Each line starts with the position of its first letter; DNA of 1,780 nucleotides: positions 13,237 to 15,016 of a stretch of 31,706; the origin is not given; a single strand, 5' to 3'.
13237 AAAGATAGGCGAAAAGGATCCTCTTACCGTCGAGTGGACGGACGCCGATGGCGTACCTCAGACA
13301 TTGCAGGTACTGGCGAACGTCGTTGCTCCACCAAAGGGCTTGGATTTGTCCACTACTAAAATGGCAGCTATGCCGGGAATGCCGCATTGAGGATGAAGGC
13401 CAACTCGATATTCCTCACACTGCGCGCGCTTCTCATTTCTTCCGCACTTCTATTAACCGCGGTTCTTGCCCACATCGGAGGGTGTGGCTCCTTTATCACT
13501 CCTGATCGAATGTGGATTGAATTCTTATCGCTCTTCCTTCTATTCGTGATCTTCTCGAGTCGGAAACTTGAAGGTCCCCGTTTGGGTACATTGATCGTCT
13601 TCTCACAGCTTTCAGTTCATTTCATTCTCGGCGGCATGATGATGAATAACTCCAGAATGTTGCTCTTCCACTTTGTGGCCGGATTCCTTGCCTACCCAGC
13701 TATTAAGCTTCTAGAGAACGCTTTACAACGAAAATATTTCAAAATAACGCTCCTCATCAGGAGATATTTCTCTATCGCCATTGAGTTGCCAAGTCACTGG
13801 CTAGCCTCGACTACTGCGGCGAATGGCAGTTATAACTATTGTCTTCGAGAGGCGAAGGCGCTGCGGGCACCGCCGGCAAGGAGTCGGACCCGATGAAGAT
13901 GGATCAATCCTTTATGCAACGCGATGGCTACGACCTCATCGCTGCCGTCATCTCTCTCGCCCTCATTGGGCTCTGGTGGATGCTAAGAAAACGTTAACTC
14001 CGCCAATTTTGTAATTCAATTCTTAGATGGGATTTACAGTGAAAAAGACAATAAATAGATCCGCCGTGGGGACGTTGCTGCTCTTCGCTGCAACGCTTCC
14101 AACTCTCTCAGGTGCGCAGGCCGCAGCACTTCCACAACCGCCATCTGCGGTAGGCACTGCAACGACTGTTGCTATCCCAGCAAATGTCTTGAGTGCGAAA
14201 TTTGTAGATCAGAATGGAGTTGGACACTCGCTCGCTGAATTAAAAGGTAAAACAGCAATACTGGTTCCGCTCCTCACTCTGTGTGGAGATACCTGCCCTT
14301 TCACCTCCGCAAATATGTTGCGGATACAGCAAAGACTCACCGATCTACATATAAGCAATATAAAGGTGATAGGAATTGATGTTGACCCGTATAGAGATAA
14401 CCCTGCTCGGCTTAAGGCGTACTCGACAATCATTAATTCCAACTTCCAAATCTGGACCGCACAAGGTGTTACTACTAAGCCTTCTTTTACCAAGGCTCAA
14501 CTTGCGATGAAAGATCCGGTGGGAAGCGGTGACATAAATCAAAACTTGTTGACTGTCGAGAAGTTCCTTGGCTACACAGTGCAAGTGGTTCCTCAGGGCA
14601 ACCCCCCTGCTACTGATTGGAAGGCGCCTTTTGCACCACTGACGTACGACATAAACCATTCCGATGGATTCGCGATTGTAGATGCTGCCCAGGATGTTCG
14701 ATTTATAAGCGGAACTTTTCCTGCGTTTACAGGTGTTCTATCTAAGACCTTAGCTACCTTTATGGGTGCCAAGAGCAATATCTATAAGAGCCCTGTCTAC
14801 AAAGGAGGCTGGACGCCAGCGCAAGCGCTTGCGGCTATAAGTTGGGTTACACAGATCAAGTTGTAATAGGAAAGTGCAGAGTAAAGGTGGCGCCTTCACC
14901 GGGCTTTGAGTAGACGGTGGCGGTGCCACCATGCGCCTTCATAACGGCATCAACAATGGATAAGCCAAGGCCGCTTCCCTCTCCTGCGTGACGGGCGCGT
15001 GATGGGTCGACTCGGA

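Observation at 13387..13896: RAPP ribosome-arrest motif at the end of a His-rich membrane protein: candidate copper- or insertion-sensing translational switch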

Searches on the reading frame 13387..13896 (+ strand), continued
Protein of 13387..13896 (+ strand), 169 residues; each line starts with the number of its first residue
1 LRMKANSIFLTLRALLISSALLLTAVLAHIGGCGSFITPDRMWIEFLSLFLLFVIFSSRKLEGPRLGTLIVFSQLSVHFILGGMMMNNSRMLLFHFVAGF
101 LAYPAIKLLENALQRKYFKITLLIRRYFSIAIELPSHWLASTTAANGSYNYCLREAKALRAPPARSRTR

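Call 57: find_related_loci(query=A1, collection=metagenome_contigs, flank=2500)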
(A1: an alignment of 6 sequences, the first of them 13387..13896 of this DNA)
Query A1 (169 aa) in metagenome_contigs; peptide patterns used: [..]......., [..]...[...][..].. (x = any residue, [..] = any of these).
403 stretches matched a pattern; 4 encode a relative of the query (tblastn E <= 1e-3); 4 distinct loci.
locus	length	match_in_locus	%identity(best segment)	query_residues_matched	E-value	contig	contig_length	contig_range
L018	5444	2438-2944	99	1-169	5e-111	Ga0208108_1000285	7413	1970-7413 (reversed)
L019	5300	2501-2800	61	12-111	1e-35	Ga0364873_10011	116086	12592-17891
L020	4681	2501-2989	53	1-164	2e-34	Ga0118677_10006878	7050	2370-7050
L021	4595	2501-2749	60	29-111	4e-29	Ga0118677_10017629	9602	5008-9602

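Call 58: find_encoding_contigs(protein=P0007, flank=3000, max_places=1)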
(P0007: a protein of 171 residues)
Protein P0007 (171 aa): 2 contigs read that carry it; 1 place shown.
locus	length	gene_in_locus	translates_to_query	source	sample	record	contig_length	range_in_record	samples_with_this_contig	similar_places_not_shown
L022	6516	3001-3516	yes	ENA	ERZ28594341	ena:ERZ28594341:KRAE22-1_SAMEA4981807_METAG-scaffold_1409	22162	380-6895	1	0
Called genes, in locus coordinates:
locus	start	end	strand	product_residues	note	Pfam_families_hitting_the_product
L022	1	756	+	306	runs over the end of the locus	PF01435:Peptidase_M48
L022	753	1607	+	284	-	PF02630:SCO1-SenC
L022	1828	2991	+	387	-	PF04234:CopC, PF07452:CHRD (weak), PF04314:LpqE-like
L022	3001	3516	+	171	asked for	-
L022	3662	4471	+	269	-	PF02630:SCO1-SenC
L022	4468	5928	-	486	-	PF00672:HAMP, PF00512:HisKA, PF02518:HATPase_c, PF13581:HATPase_c_2 (weak)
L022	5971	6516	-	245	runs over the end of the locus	PF00072:Response_reg, PF00486:Trans_reg_C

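Call 59: find_encoding_contigs(protein=P0009, flank=3000, max_places=1)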
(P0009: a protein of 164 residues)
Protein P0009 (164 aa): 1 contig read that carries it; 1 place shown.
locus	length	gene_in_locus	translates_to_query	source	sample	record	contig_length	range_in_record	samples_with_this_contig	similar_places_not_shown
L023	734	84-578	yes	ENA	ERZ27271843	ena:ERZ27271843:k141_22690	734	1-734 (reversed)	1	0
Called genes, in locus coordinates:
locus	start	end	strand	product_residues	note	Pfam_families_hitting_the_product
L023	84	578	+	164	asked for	-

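Call 60: find_encoding_contigs(protein=P0014, flank=3000, max_places=1)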
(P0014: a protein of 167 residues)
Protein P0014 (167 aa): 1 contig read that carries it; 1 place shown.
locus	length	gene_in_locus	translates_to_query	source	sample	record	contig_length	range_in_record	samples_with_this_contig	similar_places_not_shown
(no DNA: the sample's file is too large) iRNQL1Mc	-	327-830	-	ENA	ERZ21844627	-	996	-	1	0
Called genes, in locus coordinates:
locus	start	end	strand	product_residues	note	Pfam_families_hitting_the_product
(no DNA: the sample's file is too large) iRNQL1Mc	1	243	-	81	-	?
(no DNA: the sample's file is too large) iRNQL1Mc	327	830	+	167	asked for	-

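Call 71: search_protein_families(library=pfam, alignment_id=A2, max_evalue=0.01)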
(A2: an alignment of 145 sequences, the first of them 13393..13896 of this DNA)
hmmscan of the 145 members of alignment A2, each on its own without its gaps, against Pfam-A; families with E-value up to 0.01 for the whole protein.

A. member 1, window:13393-13896:+ (167 aa): 0 families

B. families by the number of members that match (of 145 scanned): 1 family
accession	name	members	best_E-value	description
PF13515.12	FUSC_2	1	0.0077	Fusaric acid resistance protein-like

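Call 72: search_solved_structures(query=A2, max_evalue=1)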
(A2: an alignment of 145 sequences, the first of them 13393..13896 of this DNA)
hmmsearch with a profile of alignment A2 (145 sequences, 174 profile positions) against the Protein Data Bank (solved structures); distinct sequences matched with E-value up to 1: 0.

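Call 74: find_encoding_contigs(protein=P0044, flank=2500, max_places=1)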
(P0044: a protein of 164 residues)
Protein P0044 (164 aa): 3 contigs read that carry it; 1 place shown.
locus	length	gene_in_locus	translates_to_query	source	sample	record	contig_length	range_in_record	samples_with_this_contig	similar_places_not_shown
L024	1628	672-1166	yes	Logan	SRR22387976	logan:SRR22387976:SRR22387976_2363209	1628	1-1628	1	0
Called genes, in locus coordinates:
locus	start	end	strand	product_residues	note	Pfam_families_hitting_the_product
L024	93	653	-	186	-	PF04234:CopC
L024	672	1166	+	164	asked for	-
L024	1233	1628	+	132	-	?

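Call 75: find_encoding_contigs(protein=P0021, flank=2500, max_places=1)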
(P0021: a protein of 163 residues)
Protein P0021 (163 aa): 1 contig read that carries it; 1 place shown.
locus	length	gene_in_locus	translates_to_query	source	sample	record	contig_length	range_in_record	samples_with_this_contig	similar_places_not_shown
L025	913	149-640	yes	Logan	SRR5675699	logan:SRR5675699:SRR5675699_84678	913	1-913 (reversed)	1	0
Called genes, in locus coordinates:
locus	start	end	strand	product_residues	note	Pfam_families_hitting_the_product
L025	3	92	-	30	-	?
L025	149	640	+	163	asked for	-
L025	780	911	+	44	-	?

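Call 77: search_protein_families(library=pfam, proteins=[L024:1233-1628:+, L025:780-911:+, L010:5491-5886:+], max_evalue=0.01)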
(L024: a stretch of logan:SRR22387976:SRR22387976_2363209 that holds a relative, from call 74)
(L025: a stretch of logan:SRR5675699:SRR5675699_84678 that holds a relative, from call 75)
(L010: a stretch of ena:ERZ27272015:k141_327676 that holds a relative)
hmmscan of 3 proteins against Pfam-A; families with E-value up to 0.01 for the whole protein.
L024:1233-1628:+ (132 aa): 1 family
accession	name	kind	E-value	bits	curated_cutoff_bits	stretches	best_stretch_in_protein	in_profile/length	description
PF04314.18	PCuAC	-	2.8e-23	82.3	29.4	1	50-132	10-95/109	Copper chaperone PCu(A)C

L025:780-911:+ (44 aa): 0 families

L010:5491-5886:+ (132 aa): 3 families
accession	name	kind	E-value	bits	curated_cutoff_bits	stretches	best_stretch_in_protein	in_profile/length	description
PF01292.26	Ni_hydr_CYTB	-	0.0013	19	30.1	1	28-131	48-164/179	Prokaryotic cytochrome b561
PF01794.25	Ferric_reduct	-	0.0015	19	28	1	75-130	2-56/121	Ferric reductase like transmembrane component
PF14358.11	DUF4405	-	0.002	19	26.7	1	77-126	9-62/66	Domain of unknown function (DUF4405)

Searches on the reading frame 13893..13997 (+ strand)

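Call 3: search_protein_families(library=pfam, proteins=[window:13893-13997:+], max_evalue=0.1)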
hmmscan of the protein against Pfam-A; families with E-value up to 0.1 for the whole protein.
window:13893-13997:+ (34 aa): 1 family
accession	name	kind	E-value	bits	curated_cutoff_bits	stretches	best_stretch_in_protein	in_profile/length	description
PF04964.19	Flp_Fap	-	0.053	13.8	32.2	1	13-26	13-26/46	Flp/Fap pilin component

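Call 4: search_protein_families(library=ncbifam, proteins=[window:13893-13997:+], max_evalue=0.1)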
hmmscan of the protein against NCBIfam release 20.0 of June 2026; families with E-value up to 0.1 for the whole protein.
window:13893-13997:+ (34 aa): 0 families

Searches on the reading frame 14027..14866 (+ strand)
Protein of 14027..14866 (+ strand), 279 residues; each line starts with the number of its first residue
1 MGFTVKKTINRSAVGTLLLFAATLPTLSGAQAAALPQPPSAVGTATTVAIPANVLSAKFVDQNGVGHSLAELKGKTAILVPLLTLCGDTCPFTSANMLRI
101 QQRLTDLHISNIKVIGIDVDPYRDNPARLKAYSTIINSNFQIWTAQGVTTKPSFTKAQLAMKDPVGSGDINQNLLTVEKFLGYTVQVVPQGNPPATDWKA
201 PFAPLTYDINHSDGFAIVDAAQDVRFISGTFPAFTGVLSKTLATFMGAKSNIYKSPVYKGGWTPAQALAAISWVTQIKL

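Call 3: search_protein_families(library=pfam, proteins=[window:14027-14866:+], max_evalue=0.1)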
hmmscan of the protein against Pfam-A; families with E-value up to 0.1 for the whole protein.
window:14027-14866:+ (279 aa): 2 families
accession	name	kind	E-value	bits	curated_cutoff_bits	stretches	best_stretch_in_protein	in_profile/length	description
PF02630.20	SCO1-SenC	-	1.9e-11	44.5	22.8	1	58-142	5-88/134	SCO1/SenC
PF00578.27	AhpC-TSA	-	0.00032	21.1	26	1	58-124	11-72/124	AhpC/TSA family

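Call 4: search_protein_families(library=ncbifam, proteins=[window:14027-14866:+], max_evalue=0.1)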
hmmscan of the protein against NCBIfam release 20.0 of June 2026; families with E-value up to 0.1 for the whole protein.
window:14027-14866:+ (279 aa): 0 families
